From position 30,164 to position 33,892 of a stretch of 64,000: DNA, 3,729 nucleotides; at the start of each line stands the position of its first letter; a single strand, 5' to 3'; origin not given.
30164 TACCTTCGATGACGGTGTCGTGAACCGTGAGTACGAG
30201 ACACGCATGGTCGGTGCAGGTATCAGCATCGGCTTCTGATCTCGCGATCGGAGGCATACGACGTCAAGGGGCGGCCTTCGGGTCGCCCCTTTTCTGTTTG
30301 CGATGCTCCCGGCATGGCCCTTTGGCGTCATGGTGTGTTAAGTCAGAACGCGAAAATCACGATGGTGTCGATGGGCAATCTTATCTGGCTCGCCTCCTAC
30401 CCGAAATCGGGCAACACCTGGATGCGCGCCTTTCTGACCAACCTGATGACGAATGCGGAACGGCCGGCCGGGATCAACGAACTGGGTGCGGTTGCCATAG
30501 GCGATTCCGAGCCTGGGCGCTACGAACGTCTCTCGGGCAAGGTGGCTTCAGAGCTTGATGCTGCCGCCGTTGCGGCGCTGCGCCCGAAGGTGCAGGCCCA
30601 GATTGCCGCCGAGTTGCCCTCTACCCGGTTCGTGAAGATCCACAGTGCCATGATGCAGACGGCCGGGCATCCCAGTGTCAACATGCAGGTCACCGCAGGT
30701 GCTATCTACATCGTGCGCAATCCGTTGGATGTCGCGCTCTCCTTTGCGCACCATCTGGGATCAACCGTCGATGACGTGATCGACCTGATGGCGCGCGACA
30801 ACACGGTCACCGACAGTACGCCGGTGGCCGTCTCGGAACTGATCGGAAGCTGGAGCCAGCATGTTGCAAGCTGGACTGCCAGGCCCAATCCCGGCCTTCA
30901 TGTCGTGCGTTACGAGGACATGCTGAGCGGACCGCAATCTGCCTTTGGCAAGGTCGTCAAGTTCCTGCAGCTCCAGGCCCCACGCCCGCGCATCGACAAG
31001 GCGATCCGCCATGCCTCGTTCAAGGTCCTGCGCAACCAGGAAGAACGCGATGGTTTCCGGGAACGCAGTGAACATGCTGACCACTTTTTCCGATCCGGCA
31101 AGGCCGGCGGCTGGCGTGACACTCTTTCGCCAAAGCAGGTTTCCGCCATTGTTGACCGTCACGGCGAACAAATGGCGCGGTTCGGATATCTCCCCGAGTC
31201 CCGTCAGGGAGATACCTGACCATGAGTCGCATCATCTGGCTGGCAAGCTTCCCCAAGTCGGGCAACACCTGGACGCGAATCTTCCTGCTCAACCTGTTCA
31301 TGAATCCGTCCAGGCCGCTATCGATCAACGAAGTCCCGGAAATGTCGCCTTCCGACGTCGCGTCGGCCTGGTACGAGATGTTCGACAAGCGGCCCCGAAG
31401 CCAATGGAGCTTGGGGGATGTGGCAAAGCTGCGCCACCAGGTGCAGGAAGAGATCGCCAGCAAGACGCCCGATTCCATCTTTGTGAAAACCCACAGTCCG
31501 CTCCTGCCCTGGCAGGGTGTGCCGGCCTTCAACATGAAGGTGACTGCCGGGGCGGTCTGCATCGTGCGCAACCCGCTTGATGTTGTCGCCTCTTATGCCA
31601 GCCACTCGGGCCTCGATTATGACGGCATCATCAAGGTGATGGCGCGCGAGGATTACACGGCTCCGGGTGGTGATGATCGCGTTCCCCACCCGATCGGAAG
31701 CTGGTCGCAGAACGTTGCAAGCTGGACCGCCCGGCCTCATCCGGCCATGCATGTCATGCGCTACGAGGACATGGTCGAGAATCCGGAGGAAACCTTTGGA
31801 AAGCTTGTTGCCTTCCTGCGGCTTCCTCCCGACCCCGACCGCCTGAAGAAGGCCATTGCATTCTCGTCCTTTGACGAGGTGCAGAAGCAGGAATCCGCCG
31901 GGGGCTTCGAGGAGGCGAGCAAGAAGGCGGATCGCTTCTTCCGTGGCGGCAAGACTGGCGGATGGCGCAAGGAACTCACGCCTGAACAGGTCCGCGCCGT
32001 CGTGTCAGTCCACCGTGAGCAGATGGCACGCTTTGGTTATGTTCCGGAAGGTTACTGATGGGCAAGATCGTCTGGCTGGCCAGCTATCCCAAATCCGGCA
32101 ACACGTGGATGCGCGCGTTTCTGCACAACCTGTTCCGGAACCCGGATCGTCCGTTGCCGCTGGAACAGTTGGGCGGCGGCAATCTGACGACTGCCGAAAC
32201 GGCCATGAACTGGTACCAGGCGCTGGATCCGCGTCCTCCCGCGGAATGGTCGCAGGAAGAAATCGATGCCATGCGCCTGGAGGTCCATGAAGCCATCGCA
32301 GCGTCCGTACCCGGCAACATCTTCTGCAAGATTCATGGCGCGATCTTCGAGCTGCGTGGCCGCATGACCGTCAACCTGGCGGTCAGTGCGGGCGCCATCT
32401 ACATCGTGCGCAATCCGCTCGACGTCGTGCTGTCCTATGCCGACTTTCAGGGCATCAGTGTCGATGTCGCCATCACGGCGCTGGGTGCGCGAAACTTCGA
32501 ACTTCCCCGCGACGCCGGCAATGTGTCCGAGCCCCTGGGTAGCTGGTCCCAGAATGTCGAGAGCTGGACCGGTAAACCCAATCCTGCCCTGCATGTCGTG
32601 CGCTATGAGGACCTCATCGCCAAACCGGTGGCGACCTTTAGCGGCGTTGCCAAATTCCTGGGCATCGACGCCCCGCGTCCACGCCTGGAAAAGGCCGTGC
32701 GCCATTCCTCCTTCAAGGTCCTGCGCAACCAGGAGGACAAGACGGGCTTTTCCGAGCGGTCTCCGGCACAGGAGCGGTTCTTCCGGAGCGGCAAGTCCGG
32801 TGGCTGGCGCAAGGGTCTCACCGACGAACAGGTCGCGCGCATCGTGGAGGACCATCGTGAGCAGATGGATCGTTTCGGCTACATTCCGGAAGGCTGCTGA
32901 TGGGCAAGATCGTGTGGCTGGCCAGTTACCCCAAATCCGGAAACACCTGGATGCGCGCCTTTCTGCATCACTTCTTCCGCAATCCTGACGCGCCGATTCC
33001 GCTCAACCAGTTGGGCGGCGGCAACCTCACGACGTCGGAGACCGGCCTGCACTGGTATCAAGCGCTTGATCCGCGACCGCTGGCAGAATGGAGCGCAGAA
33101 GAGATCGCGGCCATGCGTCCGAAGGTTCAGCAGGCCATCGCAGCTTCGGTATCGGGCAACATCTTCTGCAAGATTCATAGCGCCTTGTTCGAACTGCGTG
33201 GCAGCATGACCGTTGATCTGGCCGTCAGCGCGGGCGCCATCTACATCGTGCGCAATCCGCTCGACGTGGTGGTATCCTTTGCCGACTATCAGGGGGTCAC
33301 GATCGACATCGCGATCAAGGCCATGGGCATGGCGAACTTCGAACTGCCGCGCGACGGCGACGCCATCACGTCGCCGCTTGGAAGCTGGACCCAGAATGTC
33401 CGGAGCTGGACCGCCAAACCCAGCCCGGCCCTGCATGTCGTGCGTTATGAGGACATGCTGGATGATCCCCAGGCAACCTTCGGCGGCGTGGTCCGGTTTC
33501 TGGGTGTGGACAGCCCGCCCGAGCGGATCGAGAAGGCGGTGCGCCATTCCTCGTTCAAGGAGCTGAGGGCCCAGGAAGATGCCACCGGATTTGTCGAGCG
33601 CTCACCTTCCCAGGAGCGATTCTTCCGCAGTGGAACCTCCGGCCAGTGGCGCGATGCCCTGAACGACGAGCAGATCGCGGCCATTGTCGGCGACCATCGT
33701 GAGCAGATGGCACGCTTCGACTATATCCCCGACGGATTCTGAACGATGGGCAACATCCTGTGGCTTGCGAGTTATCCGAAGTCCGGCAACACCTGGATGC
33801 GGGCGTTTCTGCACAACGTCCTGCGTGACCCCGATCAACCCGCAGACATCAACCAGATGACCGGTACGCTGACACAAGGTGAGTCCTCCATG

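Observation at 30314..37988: Nine tandem, co-directional paralogous SULT-like PAPS sulfotransferases form a compact array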

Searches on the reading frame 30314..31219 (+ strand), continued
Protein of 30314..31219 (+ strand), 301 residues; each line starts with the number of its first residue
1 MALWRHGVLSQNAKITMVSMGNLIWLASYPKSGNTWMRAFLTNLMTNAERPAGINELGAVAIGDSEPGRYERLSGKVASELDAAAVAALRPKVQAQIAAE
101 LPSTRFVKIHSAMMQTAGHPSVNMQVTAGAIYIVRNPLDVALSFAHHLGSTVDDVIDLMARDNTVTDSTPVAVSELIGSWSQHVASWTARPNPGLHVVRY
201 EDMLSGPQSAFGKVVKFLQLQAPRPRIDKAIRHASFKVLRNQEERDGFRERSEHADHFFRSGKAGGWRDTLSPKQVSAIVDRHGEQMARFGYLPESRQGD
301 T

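Call 62: find_encoding_contigs(protein=P0040, flank=10000, max_places=1)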
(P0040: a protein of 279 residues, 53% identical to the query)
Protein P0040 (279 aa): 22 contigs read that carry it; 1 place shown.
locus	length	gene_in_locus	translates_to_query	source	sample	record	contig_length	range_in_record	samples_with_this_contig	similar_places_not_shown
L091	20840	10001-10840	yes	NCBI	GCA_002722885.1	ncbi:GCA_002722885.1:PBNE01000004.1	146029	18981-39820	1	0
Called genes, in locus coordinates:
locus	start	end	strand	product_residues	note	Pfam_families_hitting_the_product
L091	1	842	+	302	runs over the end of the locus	PF02195:ParB_N, PF17762:HTH_ParB, PF23552:ParB_C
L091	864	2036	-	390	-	PF21694:DNA_pol3_delta_C (weak)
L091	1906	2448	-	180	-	PF04390:LptE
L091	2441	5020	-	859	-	PF00133:tRNA-synt_1, PF09334:tRNA-synt_1g, PF13603:tRNA-synt_1_2, PF00133:tRNA-synt_1, PF09334:tRNA-synt_1g (weak), PF08264:Anticodon_1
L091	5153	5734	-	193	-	PF12100:DUF3576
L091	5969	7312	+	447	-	PF13609:Porin_4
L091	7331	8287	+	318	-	PF00685:Sulfotransfer_1, PF13469:Sulfotransfer_3 (faint)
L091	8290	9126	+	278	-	PF00685:Sulfotransfer_1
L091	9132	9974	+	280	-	PF00685:Sulfotransfer_1, PF13469:Sulfotransfer_3 (weak)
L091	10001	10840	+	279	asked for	PF00685:Sulfotransfer_1, PF13469:Sulfotransfer_3 (faint)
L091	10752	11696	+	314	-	PF00685:Sulfotransfer_1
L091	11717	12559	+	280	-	PF00685:Sulfotransfer_1, PF13469:Sulfotransfer_3 (weak)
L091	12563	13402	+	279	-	PF00685:Sulfotransfer_1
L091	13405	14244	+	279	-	PF00685:Sulfotransfer_1, PF13469:Sulfotransfer_3 (weak)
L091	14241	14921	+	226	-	PF01168:Ala_racemase_N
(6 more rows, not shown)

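Call 63: find_encoding_contigs(protein=P0025, flank=10000, max_places=1)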
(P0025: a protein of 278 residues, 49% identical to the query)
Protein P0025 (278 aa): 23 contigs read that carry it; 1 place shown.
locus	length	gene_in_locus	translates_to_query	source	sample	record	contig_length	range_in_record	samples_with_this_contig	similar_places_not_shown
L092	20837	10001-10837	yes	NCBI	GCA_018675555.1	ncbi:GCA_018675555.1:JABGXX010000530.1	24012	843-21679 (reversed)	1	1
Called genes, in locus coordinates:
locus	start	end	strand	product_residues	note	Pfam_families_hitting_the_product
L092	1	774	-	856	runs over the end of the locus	PF00133:tRNA-synt_1, PF09334:tRNA-synt_1g, PF13603:tRNA-synt_1_2, PF00133:tRNA-synt_1, PF09334:tRNA-synt_1g (weak), PF08264:Anticodon_1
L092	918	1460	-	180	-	PF12100:DUF3576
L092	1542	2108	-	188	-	PF12100:DUF3576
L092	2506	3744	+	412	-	PF13609:Porin_4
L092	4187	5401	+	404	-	PF13609:Porin_4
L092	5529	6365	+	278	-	PF00685:Sulfotransfer_1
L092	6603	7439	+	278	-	PF00685:Sulfotransfer_1, PF13469:Sulfotransfer_3 (weak)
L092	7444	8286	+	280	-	PF00685:Sulfotransfer_1, PF13469:Sulfotransfer_3 (weak)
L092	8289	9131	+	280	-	PF00685:Sulfotransfer_1, PF13469:Sulfotransfer_3 (faint)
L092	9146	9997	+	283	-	PF00685:Sulfotransfer_1, PF13469:Sulfotransfer_3 (weak)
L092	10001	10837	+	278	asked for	PF00685:Sulfotransfer_1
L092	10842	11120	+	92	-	-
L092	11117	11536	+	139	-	PF00685:Sulfotransfer_1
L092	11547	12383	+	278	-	PF00685:Sulfotransfer_1, PF13469:Sulfotransfer_3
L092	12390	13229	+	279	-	PF00685:Sulfotransfer_1, PF13469:Sulfotransfer_3 (faint)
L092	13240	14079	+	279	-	PF00685:Sulfotransfer_1, PF13469:Sulfotransfer_3 (faint)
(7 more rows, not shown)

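Call 79: search_protein_families(library=pfam, proteins=[L006:1267-2058:+, L016:6960-8903:+, L013:1996-3666:+], max_evalue=0.0001)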
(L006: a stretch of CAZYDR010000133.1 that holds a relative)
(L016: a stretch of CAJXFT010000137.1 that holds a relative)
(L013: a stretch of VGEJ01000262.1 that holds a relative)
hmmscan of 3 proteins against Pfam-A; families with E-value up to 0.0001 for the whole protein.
L006:1267-2058:+ (264 aa): 1 family
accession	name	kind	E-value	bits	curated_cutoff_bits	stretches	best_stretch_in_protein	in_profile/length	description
PF01507.26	PAPS_reduct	-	1.4e-27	97.3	22.5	1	27-213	4-169/175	Phosphoadenosine phosphosulfate reductase domain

L016:6960-8903:+ (648 aa): 7 families
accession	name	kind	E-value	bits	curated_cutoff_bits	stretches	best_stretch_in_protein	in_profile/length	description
PF01583.26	APS_kinase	-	3.6e-64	215.8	21.1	1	470-622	2-152/152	Adenylylsulphate kinase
PF00009.33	GTP_EFTU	-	3.6e-44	151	26.5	1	26-227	4-183/188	Elongation factor Tu GTP binding domain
PF22594.2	GTP-eEF1A_C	-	1.6e-13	51.3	27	1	332-431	2-100/101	GTP-eEF1A C-terminal domain-like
PF13671.12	AAA_33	-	3.5e-08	34.3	27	1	472-588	1-115/143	AAA domain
PF01926.29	MMR_HSR1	-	9.9e-06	26.1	21.9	0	86-163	30-112/113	50S ribosome-binding GTPase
PF13238.12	AAA_18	-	1.8e-05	25.6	29.4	0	475-554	3-85/128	AAA domain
PF03144.31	GTP_EFTU_D2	-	9e-05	23.3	30.3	0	254-319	2-72/73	Elongation factor Tu domain 2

L013:1996-3666:+ (557 aa): 2 families
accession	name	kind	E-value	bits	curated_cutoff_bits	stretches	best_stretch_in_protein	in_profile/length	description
PF01583.26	APS_kinase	-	1.1e-68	230.5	21.1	1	382-530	2-152/152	Adenylylsulphate kinase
PF13671.12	AAA_33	-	6e-08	33.5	27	1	384-496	1-115/143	AAA domain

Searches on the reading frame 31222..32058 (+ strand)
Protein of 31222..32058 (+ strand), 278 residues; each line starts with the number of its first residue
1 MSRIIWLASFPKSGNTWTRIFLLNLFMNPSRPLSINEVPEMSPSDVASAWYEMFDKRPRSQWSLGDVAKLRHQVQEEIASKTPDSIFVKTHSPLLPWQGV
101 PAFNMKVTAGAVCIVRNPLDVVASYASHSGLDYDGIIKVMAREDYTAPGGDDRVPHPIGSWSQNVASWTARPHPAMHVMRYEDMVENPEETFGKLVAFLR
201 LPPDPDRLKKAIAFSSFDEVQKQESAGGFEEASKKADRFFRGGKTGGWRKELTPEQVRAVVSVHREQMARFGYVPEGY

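Call 3: search_protein_families(library=pfam, proteins=[window:31222-32058:+], max_evalue=0.01)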
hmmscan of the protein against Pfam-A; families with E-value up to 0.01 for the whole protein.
window:31222-32058:+ (278 aa): 2 families
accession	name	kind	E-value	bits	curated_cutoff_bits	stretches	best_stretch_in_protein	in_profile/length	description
PF00685.33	Sulfotransfer_1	-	1.6e-29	103.5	22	1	5-272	4-255/255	Sulfotransferase domain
PF13469.12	Sulfotransfer_3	-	1.4e-07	32.4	27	1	108-202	124-213/216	Sulfotransferase family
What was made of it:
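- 31222..32058 (+): S2 sulfotransferase. PF00685 at E 2e-29 (call 3).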

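Call 4: search_protein_families(library=ncbifam, proteins=[window:31222-32058:+], max_evalue=0.01)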
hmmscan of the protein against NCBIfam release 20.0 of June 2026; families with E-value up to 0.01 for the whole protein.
window:31222-32058:+ (278 aa): 0 families

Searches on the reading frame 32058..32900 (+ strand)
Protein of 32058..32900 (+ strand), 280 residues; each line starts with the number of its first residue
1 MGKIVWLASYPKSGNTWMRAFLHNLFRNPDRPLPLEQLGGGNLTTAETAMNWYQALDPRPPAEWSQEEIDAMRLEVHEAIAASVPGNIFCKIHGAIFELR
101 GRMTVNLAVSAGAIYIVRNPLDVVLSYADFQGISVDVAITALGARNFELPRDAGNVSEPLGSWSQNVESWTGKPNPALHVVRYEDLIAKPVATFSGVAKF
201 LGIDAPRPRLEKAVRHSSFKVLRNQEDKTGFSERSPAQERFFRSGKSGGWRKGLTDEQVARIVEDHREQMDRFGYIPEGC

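Call 3: search_protein_families(library=pfam, proteins=[window:32058-32900:+], max_evalue=0.01)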
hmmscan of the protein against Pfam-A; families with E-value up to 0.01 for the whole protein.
window:32058-32900:+ (280 aa): 2 families
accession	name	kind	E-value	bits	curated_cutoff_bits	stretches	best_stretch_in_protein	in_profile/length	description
PF00685.33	Sulfotransfer_1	-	1.2e-28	100.6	22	1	5-274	4-255/255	Sulfotransferase domain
PF13469.12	Sulfotransfer_3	-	1.6e-07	32.3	27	1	112-204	126-213/216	Sulfotransferase family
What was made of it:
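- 32058..32900 (+): S3 sulfotransferase. Its start overlaps the S2 stop by 1 nt. PF00685 at E 1e-28 (call 3).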

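Call 4: search_protein_families(library=ncbifam, proteins=[window:32058-32900:+], max_evalue=0.01)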
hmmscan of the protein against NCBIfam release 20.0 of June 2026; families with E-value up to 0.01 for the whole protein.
window:32058-32900:+ (280 aa): 0 families

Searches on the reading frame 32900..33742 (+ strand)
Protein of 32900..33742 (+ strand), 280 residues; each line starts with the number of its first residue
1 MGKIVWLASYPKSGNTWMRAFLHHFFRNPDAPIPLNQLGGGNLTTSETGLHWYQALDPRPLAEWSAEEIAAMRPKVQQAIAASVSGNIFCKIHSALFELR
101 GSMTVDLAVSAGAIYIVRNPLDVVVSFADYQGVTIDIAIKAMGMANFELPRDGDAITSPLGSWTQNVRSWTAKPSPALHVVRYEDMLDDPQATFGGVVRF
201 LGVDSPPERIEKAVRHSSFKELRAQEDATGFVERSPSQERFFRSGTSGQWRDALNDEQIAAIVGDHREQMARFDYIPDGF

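Call 3: search_protein_families(library=pfam, proteins=[window:32900-33742:+], max_evalue=0.01)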
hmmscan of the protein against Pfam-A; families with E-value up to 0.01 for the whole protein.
window:32900-33742:+ (280 aa): 2 families
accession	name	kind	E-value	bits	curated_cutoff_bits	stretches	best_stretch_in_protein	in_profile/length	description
PF00685.33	Sulfotransfer_1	-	1.6e-29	103.6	22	1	5-273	4-254/255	Sulfotransferase domain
PF13469.12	Sulfotransfer_3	-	1.4e-07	32.4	27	1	10-204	7-213/216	Sulfotransferase family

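Call 4: search_protein_families(library=ncbifam, proteins=[window:32900-33742:+], max_evalue=0.01)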
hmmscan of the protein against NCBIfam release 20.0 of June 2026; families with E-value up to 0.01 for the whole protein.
window:32900-33742:+ (280 aa): 0 families
